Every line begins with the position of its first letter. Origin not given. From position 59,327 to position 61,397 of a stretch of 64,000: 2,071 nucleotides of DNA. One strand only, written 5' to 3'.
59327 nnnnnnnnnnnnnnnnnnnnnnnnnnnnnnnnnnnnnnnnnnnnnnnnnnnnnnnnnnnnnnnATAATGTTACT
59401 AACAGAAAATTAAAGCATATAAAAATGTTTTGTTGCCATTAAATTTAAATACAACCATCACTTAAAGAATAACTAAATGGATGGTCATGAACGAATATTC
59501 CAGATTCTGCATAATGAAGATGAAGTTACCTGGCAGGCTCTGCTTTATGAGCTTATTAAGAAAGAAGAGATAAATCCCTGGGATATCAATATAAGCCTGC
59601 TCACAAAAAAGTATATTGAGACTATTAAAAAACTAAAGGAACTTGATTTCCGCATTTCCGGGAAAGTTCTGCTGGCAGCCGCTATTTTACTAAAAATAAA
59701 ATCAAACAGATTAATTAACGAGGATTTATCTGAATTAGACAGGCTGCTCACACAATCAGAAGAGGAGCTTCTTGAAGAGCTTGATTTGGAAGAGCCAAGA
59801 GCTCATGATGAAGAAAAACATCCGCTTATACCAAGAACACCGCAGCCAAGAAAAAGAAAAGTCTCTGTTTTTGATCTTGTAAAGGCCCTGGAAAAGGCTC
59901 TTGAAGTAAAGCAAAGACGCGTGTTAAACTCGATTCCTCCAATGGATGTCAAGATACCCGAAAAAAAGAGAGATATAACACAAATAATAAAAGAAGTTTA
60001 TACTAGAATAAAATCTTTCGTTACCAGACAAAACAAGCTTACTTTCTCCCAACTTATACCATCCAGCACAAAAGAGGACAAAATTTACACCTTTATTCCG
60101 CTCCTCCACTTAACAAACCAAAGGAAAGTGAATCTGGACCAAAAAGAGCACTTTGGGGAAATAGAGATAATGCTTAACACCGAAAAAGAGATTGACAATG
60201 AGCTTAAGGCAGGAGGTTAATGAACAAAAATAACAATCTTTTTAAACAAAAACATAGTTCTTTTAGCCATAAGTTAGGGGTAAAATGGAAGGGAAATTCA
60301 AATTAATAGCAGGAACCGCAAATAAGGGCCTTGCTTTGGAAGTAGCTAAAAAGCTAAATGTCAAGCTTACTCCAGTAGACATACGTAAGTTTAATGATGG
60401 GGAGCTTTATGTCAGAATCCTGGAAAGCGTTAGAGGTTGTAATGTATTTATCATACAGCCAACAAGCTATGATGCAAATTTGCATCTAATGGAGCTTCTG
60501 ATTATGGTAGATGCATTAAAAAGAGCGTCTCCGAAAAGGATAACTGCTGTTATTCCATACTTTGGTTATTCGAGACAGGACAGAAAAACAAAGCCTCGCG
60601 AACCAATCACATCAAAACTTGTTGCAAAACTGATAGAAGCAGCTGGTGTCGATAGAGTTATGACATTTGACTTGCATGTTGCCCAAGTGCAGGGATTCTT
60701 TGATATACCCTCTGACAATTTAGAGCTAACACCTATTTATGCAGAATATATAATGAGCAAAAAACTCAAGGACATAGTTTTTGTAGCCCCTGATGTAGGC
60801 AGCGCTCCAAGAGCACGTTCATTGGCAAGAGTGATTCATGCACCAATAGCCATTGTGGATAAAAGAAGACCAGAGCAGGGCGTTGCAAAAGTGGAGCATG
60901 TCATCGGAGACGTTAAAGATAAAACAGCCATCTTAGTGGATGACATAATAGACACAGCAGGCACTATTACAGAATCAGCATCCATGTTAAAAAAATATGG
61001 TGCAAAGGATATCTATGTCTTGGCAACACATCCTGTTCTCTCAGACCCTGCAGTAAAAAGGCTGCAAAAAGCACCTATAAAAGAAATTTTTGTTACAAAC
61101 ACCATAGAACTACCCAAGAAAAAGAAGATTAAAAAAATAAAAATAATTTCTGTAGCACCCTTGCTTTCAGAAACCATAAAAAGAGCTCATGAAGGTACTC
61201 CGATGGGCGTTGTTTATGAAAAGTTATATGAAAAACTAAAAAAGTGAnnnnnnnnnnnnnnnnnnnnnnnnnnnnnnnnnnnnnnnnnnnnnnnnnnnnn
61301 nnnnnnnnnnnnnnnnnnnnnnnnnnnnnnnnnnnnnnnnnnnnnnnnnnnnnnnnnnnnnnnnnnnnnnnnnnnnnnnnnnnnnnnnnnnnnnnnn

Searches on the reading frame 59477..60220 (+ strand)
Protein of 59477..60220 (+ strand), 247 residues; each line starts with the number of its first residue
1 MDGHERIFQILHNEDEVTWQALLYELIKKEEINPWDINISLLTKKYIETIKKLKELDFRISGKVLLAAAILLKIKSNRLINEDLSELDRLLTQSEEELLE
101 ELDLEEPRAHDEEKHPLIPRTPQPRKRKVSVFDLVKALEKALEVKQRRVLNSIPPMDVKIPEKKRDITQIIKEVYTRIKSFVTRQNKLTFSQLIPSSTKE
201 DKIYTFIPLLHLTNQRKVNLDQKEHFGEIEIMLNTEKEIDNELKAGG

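Call 77: search_protein_families(library=pfam, proteins=[window:59477-60220:+], max_evalue=0.001)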
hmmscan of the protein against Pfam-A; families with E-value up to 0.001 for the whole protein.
window:59477-60220:+ (247 aa): 1 family
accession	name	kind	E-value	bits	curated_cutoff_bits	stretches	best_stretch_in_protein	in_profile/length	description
PF02616.19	SMC_ScpA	-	1.3e-20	74.9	24.6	2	26-102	1-78/232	Segregation and condensation protein ScpA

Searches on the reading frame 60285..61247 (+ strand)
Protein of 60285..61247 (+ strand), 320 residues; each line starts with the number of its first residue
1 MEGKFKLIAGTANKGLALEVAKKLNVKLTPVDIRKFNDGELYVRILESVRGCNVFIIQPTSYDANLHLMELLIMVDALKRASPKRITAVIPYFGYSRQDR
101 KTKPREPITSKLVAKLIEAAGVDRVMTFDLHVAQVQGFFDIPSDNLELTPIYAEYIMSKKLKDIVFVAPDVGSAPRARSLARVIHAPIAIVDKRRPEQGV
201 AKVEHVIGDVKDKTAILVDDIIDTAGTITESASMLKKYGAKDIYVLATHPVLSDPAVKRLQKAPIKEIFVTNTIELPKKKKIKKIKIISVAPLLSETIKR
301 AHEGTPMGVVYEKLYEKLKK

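Call 77: search_protein_families(library=pfam, proteins=[window:60285-61247:+], max_evalue=0.001)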
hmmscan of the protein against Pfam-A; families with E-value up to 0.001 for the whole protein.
window:60285-61247:+ (320 aa): 4 families
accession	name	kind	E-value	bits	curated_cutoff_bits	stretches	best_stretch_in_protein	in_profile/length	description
PF13793.12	Pribosyltran_N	-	5.6e-50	168.5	25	1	6-121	2-117/117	N-terminal domain of ribose phosphate pyrophosphokinase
PF14572.12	Pribosyl_synth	-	3.9e-28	99.1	27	1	205-311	76-183/184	Phosphoribosyl synthetase-associated domain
PF00156.33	Pribosyltran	-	8.4e-20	71.1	26.3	1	152-259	19-131/158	Phosphoribosyl transferase domain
PF14681.12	UPRTase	-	8.6e-05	22.5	27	1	193-271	101-179/206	Uracil phosphoribosyltransferase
